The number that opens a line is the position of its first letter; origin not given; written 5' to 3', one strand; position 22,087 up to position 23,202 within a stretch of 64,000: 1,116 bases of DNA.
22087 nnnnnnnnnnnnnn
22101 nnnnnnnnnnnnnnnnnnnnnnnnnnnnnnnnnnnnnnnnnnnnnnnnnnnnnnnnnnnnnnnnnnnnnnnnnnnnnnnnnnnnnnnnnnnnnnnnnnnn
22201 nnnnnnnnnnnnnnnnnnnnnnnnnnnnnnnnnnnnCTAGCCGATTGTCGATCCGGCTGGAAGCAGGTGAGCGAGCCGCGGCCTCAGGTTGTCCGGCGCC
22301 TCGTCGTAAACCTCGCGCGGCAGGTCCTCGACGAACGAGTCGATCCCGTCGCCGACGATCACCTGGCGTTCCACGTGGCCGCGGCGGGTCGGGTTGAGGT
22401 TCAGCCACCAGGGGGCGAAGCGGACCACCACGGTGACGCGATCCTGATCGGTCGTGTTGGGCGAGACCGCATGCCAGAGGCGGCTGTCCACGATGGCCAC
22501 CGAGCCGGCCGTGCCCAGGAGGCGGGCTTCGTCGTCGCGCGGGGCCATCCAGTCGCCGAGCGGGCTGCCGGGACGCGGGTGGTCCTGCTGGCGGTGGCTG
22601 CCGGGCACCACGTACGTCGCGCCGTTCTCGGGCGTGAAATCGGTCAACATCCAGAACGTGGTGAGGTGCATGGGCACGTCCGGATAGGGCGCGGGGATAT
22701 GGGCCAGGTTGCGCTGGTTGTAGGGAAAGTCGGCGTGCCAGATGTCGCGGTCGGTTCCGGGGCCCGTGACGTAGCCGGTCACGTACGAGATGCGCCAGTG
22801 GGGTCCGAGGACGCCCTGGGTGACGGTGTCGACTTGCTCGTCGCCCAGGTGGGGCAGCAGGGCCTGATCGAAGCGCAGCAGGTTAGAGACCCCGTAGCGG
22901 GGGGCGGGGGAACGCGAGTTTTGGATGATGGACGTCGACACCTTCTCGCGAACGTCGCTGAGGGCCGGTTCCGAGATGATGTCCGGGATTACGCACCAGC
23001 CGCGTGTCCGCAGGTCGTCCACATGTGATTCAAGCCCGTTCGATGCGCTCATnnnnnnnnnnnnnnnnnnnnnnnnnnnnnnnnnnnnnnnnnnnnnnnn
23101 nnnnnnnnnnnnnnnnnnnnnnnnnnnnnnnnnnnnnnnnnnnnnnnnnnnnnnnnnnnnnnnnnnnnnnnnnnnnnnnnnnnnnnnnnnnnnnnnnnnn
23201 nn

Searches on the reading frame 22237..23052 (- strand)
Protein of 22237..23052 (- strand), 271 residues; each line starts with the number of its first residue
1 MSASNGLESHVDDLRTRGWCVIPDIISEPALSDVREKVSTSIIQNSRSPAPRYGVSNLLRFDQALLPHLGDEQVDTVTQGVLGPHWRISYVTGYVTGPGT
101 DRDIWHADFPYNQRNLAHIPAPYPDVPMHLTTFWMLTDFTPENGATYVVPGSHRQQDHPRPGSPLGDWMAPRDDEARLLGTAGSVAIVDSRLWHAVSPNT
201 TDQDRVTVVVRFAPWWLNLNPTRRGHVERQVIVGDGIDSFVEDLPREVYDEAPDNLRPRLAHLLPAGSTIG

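Call 4: search_protein_families(library=pfam, proteins=[window:22237-23052:-], max_evalue=0.01)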
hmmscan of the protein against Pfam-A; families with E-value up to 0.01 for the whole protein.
window:22237-23052:- (271 aa): 1 family
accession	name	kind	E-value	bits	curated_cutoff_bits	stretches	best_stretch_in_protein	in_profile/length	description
PF05721.19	PhyH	-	9.5e-17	62.4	22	1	59-205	69-211/213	Phytanoyl-CoA dioxygenase (PhyH)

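Call 27: search_protein_families(library=ncbifam, proteins=[window:22237-23052:-], max_evalue=0.001)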
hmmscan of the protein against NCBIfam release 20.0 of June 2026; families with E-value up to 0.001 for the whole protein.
window:22237-23052:- (271 aa): 2 families
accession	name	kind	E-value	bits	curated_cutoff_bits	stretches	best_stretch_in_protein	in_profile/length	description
TIGR01762.1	chlorin-enz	subfamily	1.8e-06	27.5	226.3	0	64-156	66-160/288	chlorinating enzyme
TIGR02408.1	ectoine_ThpD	equivalog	0.00068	19.1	336.5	0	99-155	121-171/277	ectoine hydroxylase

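Call 28: find_homologous_proteins(query=window:22237-23052:-, max_evalue=1e-10)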
Query window:22237-23052:- (271 aa): 335 proteins with E <= 1e-10 among 1620 candidates; the best 120 are listed.
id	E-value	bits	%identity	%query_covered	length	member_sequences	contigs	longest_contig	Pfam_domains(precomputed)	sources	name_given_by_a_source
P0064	1.5e-177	607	95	100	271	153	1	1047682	PF05721.20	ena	-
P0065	2.1e-136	472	73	100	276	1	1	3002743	PF05721.20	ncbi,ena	-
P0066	3.8e-130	451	69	99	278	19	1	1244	PF05721.20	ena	-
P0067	1.6e-129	449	71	96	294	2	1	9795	PF05721.20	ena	-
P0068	1.7e-123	429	88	76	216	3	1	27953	PF05721.20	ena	-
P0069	3.7e-105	369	58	99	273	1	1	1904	PF05721.20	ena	-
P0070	3.9e-102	359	60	96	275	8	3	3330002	PF05721.20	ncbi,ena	-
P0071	8.9e-86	305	53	96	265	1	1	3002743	PF05721.20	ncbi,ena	-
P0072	4.4e-85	303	53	96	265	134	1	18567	PF05721.20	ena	-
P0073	8.9e-84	299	53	97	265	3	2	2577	PF05721.20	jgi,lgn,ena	jgi:hypothetical protein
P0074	6.9e-83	296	59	78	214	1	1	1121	PF05721.20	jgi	jgi:ectoine hydroxylase-related dioxygenase (phytanoyl-CoA dioxygenase family)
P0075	1.0e-81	292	51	94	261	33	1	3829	PF05721.20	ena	-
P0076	4.3e-77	277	51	90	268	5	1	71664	PF05721.20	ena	-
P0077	1.5e-76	275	52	92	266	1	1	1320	PF05721.20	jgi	jgi:hypothetical protein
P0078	1.9e-74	268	49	95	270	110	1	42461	PF05721.20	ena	-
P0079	1.1e-73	266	49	94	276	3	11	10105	PF05721.20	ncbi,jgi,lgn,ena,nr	ncbi:MAG: phytanoyl-CoA dioxygenase family protein [Acidimicrobiia bacterium]|nr:phytanoyl-CoA dioxy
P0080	1.1e-72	262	50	93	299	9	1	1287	PF05721.20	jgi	jgi:Phytanoyl-CoA dioxygenase (PhyH)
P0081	2.0e-72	262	49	93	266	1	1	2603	PF05721.20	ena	-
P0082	3.9e-72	261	51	89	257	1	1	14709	PF05721.20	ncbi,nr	ncbi:MAG: phytanoyl-CoA dioxygenase family protein, partial [Acidobacteria bacterium]|nr:phytanoyl-C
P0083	4.9e-72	260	96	42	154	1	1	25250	PF05721.20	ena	-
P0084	6.7e-72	260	50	93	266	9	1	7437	PF05721.20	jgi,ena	-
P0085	7.2e-72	260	49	93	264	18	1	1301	PF05721.20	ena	-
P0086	1.0e-71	259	48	95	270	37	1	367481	PF05721.20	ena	-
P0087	1.2e-71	259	45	96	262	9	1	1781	PF05721.20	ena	-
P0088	3.3e-71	258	48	93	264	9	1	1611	PF05721.20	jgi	-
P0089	3.3e-70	254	49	93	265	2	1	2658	PF05721.20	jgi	jgi:hypothetical protein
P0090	1.0e-69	253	46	93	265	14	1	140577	PF05721.20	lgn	-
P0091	1.2e-69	253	48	92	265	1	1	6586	PF05721.20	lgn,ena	-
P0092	1.4e-69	252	46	94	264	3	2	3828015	PF05721.20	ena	-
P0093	1.9e-69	252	49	95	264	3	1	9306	PF05721.20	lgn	-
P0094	3.4e-69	251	45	95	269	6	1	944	PF05721.20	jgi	jgi:hypothetical protein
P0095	3.8e-69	251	45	96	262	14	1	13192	PF05721.20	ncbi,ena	-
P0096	3.0e-68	248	45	95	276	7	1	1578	PF05721.20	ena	-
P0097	1.6e-67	246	42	94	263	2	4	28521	PF05721.20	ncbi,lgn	ncbi:MAG: phytanoyl-CoA dioxygenase family protein [Bryobacteraceae bacterium]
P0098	3.1e-67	245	47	95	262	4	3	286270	PF05721.20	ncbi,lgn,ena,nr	ncbi:MAG: phytanoyl-CoA dioxygenase family protein [Acidobacteria bacterium]|nr:phytanoyl-CoA dioxyg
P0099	1.4e-66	242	47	93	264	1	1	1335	PF05721.20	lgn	-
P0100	2.0e-66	242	44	95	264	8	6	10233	PF05721.20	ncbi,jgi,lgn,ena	jgi:hypothetical protein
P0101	3.1e-66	241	46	95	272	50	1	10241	PF05721.20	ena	-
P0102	5.2e-66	241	45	94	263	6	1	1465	PF05721.20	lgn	-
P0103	6.8e-66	240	45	98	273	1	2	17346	PF05721.20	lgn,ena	-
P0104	1.5e-65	239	46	94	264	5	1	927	PF05721.20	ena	-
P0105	2.2e-65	239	45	95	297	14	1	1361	PF05721.20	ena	-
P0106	2.6e-65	238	46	94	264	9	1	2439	PF05721.20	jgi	-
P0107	5.6e-65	237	45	95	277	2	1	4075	PF05721.20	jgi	jgi:ectoine hydroxylase-related dioxygenase (phytanoyl-CoA dioxygenase family)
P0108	7.4e-65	237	44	94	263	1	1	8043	PF05721.20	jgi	jgi:hypothetical protein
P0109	8.9e-65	237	44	94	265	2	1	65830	PF13759.13,PF05721.20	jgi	jgi:hypothetical protein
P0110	9.8e-65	236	44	95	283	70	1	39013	PF05721.20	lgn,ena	-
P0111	2.5e-64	235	44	93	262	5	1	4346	PF05721.20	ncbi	-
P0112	3.7e-64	235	47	90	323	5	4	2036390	PF05721.20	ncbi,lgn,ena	-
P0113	1.0e-63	233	48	91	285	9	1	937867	PF05721.20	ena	-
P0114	1.7e-63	232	43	96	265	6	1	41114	PF05721.20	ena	-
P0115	2.8e-63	232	44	93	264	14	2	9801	PF05721.20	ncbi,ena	-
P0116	4.1e-63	231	43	94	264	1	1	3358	PF05721.20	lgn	-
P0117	4.8e-63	231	43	95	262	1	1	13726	PF05721.20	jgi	jgi:hypothetical protein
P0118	5.2e-63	231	45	92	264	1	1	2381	PF05721.20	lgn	-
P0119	1.3e-62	229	44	95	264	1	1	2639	PF05721.20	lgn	-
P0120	1.7e-62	229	44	92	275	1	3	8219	PF05721.20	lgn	-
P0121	3.7e-62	228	42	93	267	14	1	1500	PF05721.20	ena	-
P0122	5.6e-62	227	44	97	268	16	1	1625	PF05721.20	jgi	jgi:hypothetical protein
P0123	7.2e-62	227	42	94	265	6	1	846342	PF13759.13,PF05721.20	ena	-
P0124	7.3e-62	227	41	93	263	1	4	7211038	PF05721.20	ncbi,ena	-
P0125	8.6e-62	227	43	94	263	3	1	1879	PF05721.20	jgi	jgi:hypothetical protein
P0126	1.5e-61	226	43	93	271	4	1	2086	PF05721.20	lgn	-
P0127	1.9e-61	226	43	94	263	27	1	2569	PF05721.20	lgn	-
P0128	1.9e-61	226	47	89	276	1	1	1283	PF05721.20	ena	-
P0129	2.2e-61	225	45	94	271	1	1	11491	PF13759.13,PF05721.20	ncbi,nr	ncbi:MAG: phytanoyl-CoA dioxygenase [Dehalococcoidia bacterium]|nr:phytanoyl-CoA dioxygenase [Dehalo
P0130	3.2e-61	225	43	94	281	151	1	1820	PF05721.20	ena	-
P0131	4.9e-61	224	42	94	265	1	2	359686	PF05721.20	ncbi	ncbi:MAG: phytanoyl-CoA dioxygenase family protein [Caldilineaceae bacterium]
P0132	1.0e-60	223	42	94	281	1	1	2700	PF13759.13,PF05721.20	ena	-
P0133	1.2e-60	223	44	97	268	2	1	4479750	PF05721.20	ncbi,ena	-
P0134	1.3e-60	223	42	94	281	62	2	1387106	PF05721.20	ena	-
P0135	1.4e-60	223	42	94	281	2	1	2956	PF13759.13,PF05721.20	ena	-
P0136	3.4e-60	222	43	96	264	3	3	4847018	PF05721.20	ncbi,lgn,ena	-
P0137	3.6e-60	221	43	91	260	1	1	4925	PF05721.20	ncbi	-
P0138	3.7e-60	221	44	89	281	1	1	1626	PF05721.20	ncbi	-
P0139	3.8e-60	221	43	95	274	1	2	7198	PF05721.20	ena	-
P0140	4.1e-60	221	42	96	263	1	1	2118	PF05721.20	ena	-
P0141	5.8e-60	221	43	94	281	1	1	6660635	PF05721.20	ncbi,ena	-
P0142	6.6e-60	221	42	94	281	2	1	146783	PF05721.20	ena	-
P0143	9.0e-60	220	41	97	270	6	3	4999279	PF05721.20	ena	-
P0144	1.1e-59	220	42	94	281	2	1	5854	PF05721.20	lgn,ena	-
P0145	1.3e-59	220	41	93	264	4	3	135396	PF05721.20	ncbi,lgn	ncbi:MAG: phytanoyl-CoA dioxygenase family protein [Caldilineaceae bacterium]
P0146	1.3e-59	220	41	94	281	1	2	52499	PF13759.13,PF05721.20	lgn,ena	-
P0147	1.6e-59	219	42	94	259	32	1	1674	PF05721.20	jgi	-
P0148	2.6e-59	219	42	94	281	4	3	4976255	PF05721.20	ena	-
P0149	3.2e-59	218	41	96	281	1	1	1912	PF13759.13,PF05721.20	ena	-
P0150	3.8e-59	218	41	94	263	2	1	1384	PF05721.20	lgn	-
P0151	4.9e-59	218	43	90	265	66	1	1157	PF05721.20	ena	-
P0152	5.0e-59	218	40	96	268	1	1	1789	PF05721.20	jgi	jgi:hypothetical protein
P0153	5.7e-59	217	42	94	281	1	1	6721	PF05721.20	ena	-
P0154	6.7e-59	217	42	94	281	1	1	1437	PF05721.20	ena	-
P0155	6.9e-59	217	46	82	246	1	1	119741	PF05721.20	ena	-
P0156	7.8e-59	217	42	94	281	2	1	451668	PF05721.20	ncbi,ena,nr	ncbi:phytanoyl-CoA dioxygenase [Candidatus Poribacteria bacterium]|nr:MAG: phytanoyl-CoA dioxygenase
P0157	7.8e-59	217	41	92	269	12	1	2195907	PF05721.20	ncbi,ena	-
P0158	8.0e-59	217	41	96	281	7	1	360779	PF05721.20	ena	-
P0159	8.1e-59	217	42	94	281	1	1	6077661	PF05721.20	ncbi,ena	-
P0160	9.4e-59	217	42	94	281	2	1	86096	PF05721.20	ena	-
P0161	2.0e-58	216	42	95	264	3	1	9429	PF05721.20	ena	-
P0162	2.1e-58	216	42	94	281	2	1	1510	PF05721.20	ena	-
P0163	2.3e-58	215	41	97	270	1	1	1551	PF05721.20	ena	-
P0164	2.4e-58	215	38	95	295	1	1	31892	PF05721.20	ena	-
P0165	2.7e-58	215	41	94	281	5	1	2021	PF05721.20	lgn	-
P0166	3.4e-58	215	40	97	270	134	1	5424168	PF05721.20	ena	-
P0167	3.7e-58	215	51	78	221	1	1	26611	PF05721.20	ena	-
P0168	3.7e-58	215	42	94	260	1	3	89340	PF05721.20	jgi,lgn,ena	-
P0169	3.8e-58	215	40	94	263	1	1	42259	PF05721.20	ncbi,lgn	-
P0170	4.8e-58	214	42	96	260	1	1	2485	PF05721.20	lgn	-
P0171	4.9e-58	214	41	96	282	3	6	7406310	PF05721.20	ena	-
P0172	5.9e-58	214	41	92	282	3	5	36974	PF05721.20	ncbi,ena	-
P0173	6.9e-58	214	41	93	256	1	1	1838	PF05721.20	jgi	-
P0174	7.5e-58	214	41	92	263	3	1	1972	PF05721.20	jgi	-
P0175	7.9e-58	214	42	94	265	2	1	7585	PF05721.20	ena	-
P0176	7.9e-58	214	39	94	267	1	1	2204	PF05721.20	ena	-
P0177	7.9e-58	214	41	94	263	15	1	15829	PF05721.20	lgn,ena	-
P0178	8.1e-58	214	41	94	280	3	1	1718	PF05721.20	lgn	-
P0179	9.9e-58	213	42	90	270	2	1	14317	PF13759.13,PF05721.20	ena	-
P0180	1.0e-57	213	43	90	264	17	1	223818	PF05721.20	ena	-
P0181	1.1e-57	213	43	96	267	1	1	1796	PF05721.20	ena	-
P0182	1.2e-57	213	42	92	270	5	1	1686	PF05721.20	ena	-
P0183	1.3e-57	213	41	92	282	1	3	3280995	PF13759.13,PF05721.20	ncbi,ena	-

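Call 29: find_encoding_contigs(protein=P0065, flank=8000, max_places=2)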
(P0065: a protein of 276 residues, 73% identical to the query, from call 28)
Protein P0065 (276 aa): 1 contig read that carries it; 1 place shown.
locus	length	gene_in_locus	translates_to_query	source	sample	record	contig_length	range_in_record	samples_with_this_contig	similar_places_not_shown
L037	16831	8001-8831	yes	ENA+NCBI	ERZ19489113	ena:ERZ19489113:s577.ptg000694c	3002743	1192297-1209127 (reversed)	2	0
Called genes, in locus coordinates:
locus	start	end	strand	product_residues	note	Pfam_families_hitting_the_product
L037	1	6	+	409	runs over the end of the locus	PF01960:ArgJ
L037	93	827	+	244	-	PF00696:AA_kinase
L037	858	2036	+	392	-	PF00202:Aminotran_3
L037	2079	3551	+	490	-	PF00206:Lyase_1, PF14698:ASL_C2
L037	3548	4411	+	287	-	PF13641:Glyco_tranf_2_3, PF00535:Glycos_transf_2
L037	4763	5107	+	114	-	-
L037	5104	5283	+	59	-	-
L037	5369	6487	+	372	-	PF02636:Methyltransf_28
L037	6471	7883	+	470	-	PF00206:Lyase_1, PF10415:FumaraseC_C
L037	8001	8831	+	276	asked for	PF05721:PhyH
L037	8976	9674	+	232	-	-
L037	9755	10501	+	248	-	PF00106:adh_short, PF08659:KR, PF13561:adh_short_C2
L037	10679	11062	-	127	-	PF00903:Glyoxalase (faint)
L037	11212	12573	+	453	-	PF03448:MgtE_N, PF00571:CBS, PF01769:MgtE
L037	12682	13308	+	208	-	PF01936:NYN (weak)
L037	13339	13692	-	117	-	PF01381:HTH_3 (faint)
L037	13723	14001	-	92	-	PF05015:HigB-like_toxin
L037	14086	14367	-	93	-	PF13376:OmdA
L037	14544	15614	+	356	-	PF01120:Alpha_L_fucos, PF14871:GHL6 (weak)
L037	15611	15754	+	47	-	-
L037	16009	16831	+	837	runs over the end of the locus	-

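Call 30: find_encoding_contigs(protein=P0070, flank=8000, max_places=2)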
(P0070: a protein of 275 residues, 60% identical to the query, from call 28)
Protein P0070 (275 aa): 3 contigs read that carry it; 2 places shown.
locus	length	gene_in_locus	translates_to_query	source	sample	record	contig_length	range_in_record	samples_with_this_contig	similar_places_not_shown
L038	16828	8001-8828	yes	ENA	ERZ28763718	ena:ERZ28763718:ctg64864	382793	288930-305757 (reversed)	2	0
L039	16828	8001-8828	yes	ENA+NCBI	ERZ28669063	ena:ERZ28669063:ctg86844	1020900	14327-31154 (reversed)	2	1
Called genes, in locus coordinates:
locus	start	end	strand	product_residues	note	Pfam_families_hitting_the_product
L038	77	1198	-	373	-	PF01408:GFO_IDH_MocA, PF22725:GFO_IDH_MocA_C3 (faint)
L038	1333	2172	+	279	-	-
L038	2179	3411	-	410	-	PF00083:Sugar_tr, PF07690:MFS_1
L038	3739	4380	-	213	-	-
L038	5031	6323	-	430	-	PF00270:DEAD, PF04851:ResIII (faint), PF00271:Helicase_C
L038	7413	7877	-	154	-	PF08534:Redoxin, PF00578:AhpC-TSA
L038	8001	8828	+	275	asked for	PF05721:PhyH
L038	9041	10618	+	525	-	PF11028:TMEM260_N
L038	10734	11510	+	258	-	PF00106:adh_short, PF01370:Epimerase (weak), PF08659:KR, PF13561:adh_short_C2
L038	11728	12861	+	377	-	PF01408:GFO_IDH_MocA, PF22725:GFO_IDH_MocA_C3, PF02894:GFO_IDH_MocA_C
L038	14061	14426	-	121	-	-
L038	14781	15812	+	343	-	PF04166:PdxA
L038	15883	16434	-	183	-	-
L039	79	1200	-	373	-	PF01408:GFO_IDH_MocA, PF22725:GFO_IDH_MocA_C3 (faint)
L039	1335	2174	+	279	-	-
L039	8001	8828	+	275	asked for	PF05721:PhyH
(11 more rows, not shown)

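Call 31: find_encoding_contigs(protein=P0067, flank=8000, max_places=2)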
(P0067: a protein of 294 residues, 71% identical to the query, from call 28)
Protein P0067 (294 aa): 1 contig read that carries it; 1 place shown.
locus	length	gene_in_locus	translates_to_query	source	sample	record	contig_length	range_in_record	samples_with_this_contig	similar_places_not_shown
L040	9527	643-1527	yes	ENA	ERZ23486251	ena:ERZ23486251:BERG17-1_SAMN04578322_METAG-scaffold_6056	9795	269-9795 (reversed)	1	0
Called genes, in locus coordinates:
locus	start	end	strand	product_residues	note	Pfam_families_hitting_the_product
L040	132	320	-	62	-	-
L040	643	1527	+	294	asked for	PF05721:PhyH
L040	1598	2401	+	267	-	PF03807:F420_oxidored, PF14748:P5CR_dimer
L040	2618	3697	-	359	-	PF01408:GFO_IDH_MocA, PF22685:Gal80p_C-like (weak), PF22725:GFO_IDH_MocA_C3, PF02894:GFO_IDH_MocA_C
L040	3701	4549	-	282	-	PF01261:AP_endonuc_2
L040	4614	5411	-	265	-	PF02569:Pantoate_ligase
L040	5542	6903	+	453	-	PF01565:FAD_binding_4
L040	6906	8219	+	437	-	PF13187:Fer4_9 (faint), PF12837:Fer4_6 (faint), PF12838:Fer4_7, PF13183:Fer4_8, PF13237:Fer4_10 (faint), PF13534:Fer4_17, PF02754:CCG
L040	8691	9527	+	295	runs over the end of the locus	PF07738:Sad1_UNC (faint)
